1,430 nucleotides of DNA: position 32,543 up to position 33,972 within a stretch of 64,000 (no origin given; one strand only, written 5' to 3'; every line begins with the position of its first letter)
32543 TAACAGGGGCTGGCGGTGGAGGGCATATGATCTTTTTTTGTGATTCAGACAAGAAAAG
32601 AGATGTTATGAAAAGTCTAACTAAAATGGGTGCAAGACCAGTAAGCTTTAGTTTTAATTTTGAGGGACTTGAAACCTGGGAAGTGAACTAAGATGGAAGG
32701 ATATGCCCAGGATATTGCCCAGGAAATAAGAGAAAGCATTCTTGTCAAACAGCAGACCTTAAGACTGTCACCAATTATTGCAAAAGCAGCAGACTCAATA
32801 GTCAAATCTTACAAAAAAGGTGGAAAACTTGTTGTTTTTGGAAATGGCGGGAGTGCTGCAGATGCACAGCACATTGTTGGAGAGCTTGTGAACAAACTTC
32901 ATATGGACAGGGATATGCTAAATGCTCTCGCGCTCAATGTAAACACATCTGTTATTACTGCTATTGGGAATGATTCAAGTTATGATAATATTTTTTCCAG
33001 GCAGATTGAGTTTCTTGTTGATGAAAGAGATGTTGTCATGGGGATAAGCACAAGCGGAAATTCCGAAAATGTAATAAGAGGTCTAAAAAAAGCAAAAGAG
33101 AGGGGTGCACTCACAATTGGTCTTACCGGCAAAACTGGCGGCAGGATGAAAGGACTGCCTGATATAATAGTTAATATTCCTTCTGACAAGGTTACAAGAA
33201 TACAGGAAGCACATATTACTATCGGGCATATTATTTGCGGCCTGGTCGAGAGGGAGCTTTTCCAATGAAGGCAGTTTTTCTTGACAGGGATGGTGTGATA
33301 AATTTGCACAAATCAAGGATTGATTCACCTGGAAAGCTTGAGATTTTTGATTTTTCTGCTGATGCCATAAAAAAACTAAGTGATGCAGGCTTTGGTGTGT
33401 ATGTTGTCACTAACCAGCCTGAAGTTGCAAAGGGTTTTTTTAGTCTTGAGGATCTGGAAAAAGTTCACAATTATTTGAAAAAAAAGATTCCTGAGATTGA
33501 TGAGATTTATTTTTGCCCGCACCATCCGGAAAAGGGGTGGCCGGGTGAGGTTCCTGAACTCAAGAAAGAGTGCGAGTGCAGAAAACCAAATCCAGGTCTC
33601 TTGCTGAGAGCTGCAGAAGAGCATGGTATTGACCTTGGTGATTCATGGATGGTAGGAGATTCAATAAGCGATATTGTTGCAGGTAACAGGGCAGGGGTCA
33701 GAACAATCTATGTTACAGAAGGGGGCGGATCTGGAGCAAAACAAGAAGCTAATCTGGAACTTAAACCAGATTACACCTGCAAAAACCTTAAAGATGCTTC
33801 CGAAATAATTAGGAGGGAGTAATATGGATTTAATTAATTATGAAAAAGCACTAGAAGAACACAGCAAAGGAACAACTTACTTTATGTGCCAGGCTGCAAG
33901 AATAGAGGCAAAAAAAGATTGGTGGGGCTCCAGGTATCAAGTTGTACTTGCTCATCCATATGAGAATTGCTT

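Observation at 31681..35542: Complete GDP-D-glycero-alpha-D-manno-heptose pathway with an embedded Nudix protein inside an archaeal AglB glycosylation locus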

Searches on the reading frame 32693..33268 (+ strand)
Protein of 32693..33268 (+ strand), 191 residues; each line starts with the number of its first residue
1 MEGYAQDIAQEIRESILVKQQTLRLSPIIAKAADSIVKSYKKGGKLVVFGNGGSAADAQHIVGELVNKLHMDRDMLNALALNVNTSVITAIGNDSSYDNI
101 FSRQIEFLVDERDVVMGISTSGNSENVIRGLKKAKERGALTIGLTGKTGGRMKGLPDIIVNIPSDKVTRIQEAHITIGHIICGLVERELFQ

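Call 3: search_protein_families(library=pfam, proteins=[window:32693-33268:+], max_evalue=0.01)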
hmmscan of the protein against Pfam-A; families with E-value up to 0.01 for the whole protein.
window:32693-33268:+ (191 aa): 2 families
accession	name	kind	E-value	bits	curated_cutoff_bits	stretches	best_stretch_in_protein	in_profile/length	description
PF13580.11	SIS_2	-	1.4e-26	93.6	27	1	25-146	17-138/138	SIS domain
PF01380.27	SIS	-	8.7e-11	42.2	25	1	101-168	43-110/131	SIS domain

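Call 4: search_protein_families(library=ncbifam, proteins=[window:32693-33268:+], max_evalue=0.01)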
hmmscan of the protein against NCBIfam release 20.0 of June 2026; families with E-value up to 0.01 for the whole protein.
window:32693-33268:+ (191 aa): 20 families
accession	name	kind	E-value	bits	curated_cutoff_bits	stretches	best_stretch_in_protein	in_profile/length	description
NF010546.0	PRK13936.1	equivalog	1.6e-55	188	276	1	6-190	5-193/197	phosphoheptose isomerase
TIGR00441.1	gmhA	equivalog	6.1e-52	175.8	209.45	1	35-186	3-154/154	D-sedoheptulose 7-phosphate isomerase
NF001628.0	PRK00414.1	equivalog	9.1e-42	142.9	265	1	27-189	28-190/192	D-sedoheptulose 7-phosphate isomerase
NF010547.0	PRK13938.1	equivalog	3.3e-40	137.9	320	1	14-190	13-192/196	D-sedoheptulose 7-phosphate isomerase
NF008138.0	PRK10886.1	equivalog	6.9e-36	123.8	352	1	25-190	23-191/196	DnaA initiator-associating protein DiaA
NF009222.0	PRK12570.1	subfamily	7.4e-14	51.3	255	1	15-160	41-187/307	N-acetylmuramic acid 6-phosphate etherase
NF003915.0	PRK05441.1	subfamily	5.8e-12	45.2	168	1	19-161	38-181/300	N-acetylmuramic acid 6-phosphate etherase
TIGR00274.1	TIGR00274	equivalog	4.4e-09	35.8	302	1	24-155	38-170/291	N-acetylmuramic acid 6-phosphate etherase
NF002805.0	PRK02947.1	subfamily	3.9e-08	32.8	135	1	26-146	23-142/247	sugar isomerase domain-containing protein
NF008458.0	PRK11337.1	equivalog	3.6e-07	29.5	378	1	108-166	185-243/293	MurR/RpiR family transcriptional regulator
NF040776.2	AlsR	equivalog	8.6e-07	28.1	400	1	108-165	173-230/279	transcriptional repressor AlsR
NF006425.0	PRK08674.1-5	equivalog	1e-06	27.9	471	1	107-177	90-162/358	bifunctional phosphoglucose/phosphomannose isomerase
NF046059.1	NagB_SO3506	equivalog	1.5e-05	24.5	430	1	92-163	70-138/330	glucosamine-6-phosphate deaminase NagB-II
TIGR03127.2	RuMP_HxlB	equivalog_domain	2.7e-05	24.1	160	1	109-171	70-132/178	6-phospho-3-hexuloisomerase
NF006426.0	PRK08674.1-6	subfamily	9.7e-05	21.4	295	1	108-154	87-131/354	bifunctional phosphoglucose/phosphomannose isomerase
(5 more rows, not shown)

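Call 16: search_solved_structures(query=window:32693-33268:+, max_evalue=0.00001)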
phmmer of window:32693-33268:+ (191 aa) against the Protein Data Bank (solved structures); distinct sequences matched with E-value up to 0.00001: 17.
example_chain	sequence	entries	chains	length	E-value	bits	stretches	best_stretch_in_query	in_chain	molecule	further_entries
2xbl_A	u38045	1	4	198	6.7e-51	175.6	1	17-190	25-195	PHOSPHOHEPTOSE ISOMERASE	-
2x3y_A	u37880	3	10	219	9.4e-51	175.1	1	17-190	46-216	PHOSPHOHEPTOSE ISOMERASE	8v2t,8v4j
5lu5_A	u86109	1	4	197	1.7e-50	174.3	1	17-190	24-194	Phosphoheptose isomerase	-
5ltz_A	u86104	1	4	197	1.8e-50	174.2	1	17-190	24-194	Phosphoheptose isomerase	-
5lu6_A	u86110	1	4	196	8.8e-50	172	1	17-190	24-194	Phosphoheptose isomerase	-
5lu7_A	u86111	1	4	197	8.8e-50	172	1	17-190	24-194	Phosphoheptose isomerase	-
1tk9_A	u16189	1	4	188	1.7e-45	158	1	16-187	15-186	Phosphoheptose isomerase 1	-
1x92_A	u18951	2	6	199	2.8e-41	144.3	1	8-190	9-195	PHOSPHOHEPTOSE ISOMERASE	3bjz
5i01_A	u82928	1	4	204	3.2e-40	140.8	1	6-189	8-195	Phosphoheptose isomerase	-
5by2_A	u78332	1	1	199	1.9e-36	128.6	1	14-190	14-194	Phosphoheptose isomerase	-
1x94_A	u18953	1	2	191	5.6e-36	127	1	11-189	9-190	putative Phosphoheptose isomerase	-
3trj_A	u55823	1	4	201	6.1e-36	126.9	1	13-190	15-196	Phosphoheptose isomerase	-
2i22_A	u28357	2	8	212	6.3e-36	126.9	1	29-190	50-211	Phosphoheptose isomerase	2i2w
2yva_A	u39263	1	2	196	2.3e-33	118.5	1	25-190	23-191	DnaA initiator-associating protein diaA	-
4u6n_A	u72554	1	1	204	2.4e-33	118.5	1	25-190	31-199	DnaA initiator-associating protein DiaA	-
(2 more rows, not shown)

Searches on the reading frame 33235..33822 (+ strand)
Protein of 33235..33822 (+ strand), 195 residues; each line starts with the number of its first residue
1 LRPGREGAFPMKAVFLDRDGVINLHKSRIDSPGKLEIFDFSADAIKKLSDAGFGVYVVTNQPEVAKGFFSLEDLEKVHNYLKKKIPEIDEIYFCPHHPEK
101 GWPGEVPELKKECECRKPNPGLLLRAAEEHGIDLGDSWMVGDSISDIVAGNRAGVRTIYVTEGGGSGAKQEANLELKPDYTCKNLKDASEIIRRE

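Call 3: search_protein_families(library=pfam, proteins=[window:33235-33822:+], max_evalue=0.01)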
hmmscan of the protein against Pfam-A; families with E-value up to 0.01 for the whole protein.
window:33235-33822:+ (195 aa): 4 families
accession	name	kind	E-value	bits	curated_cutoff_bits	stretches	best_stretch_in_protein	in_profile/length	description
PF13242.12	Hydrolase_like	-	5.8e-19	68.2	22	1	115-188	2-75/75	HAD-hyrolase-like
PF13419.12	HAD_2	-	4.9e-10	40.3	23.8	1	112-160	130-178/178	Haloacid dehalogenase-like hydrolase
PF00702.32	Hydrolase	-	3.6e-09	37.7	26.4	1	37-154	99-191/191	haloacid dehalogenase-like hydrolase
PF08645.17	PNK3P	-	0.00048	20.3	22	1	42-145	35-128/161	Polynucleotide kinase 3 phosphatase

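Call 4: search_protein_families(library=ncbifam, proteins=[window:33235-33822:+], max_evalue=0.01)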
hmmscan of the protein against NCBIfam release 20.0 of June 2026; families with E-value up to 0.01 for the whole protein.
window:33235-33822:+ (195 aa): 31 families (the best 25 are shown)
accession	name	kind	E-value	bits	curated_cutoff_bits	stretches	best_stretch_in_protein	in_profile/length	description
NF006506.0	PRK08942.1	equivalog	1.6e-44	151.6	178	1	11-193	3-178/182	D-glycero-beta-D-manno-heptose 1,7-bisphosphate 7-phosphatase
TIGR00213.1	GmhB_yaeD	subfamily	2e-37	128.6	149.6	1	12-158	2-147/176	D-glycero-beta-D-manno-heptose 1,7-bisphosphate 7-phosphatase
TIGR01656.1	Histidinol-ppas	subfamily_domain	4.5e-37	127.2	84.15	1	12-159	1-144/149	histidinol-phosphate phosphatase domain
NF005264.0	PRK06769.1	equivalog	2.4e-35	121.9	217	1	11-193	4-172/175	HAD-IIIA family hydrolase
NF050049.1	HBPPhtaseGmhB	domain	3.2e-29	101.9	250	1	11-162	3-145/171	D-glycero-alpha-D-manno-heptose-1,7-bisphosphate 7-phosphatase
TIGR01662.1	HAD-SF-IIIA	subfamily_domain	1.6e-27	96.3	44.6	1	12-162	1-140/141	HAD-IIIA family hydrolase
NF003937.0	PRK05446.1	equivalog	7.9e-15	54.7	443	1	12-161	4-149/355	bifunctional histidinol-phosphatase/imidazoleglycerol-phosphate dehydratase HisB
TIGR01261.1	hisB_Nterm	equivalog_domain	4.7e-14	52.2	140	1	12-159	2-145/161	histidinol-phosphatase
NF009695.0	PRK13222.1-2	equivalog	3.6e-12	46.3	225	1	115-193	148-223/226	phosphoglycolate phosphatase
TIGR01449.2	PGP_bact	equivalog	6.6e-11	42.1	180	1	115-172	139-196/213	phosphoglycolate phosphatase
NF009804.0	PRK13288.1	equivalog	5.3e-10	39.1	218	1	113-194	134-212/215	pyrophosphatase PpaX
TIGR02253.1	CTE7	subfamily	3.2e-08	33.6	169.75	1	111-187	144-219/221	TIGR02253 family HAD-type hydrolase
TIGR01668.1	YqeG_hyp_ppase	hypoth_equivalog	2.7e-06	27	89.1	1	115-163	89-138/170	YqeG family HAD IIIA-type phosphatase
TIGR01458.1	HAD-SF-IIA-hyp3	hypoth_equivalog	3e-06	26.8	175.95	1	116-192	178-254/257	TIGR01458 family HAD-type hydrolase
TIGR01422.2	phosphonatase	equivalog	1.1e-05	24.9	220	1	108-190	146-230/251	phosphonoacetaldehyde hydrolase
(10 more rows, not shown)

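Call 15: search_solved_structures(query=window:33235-33822:+, max_evalue=0.00001)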
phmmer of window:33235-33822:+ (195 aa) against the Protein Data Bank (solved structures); distinct sequences matched with E-value up to 0.00001: 7.
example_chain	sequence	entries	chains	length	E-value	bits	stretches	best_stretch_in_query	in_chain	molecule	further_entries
2gmw_A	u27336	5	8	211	1e-29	107.1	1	8-193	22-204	D,D-heptose 1,7-bisphosphate phosphatase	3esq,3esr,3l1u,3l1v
3l8e_A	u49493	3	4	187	1.3e-29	106.7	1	11-193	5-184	D,D-heptose 1,7-bisphosphate phosphatase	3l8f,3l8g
4pnh_A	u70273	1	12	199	1.5e-21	80.4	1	11-166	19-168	D,D-heptose 1,7-bisphosphate phosphatase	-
2o2x_A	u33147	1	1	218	1.7e-19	73.7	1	11-165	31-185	hypothetical protein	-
3l8h_A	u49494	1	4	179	1.4e-18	70.7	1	11-186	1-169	Putative haloacid dehalogenase-like hydrolase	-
2fpr_A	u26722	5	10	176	3.6e-11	46.5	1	11-156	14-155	Histidine biosynthesis bifunctional protein hisB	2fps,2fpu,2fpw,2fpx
4ygq_A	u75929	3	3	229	7e-06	29.2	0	112-184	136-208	Hydrolase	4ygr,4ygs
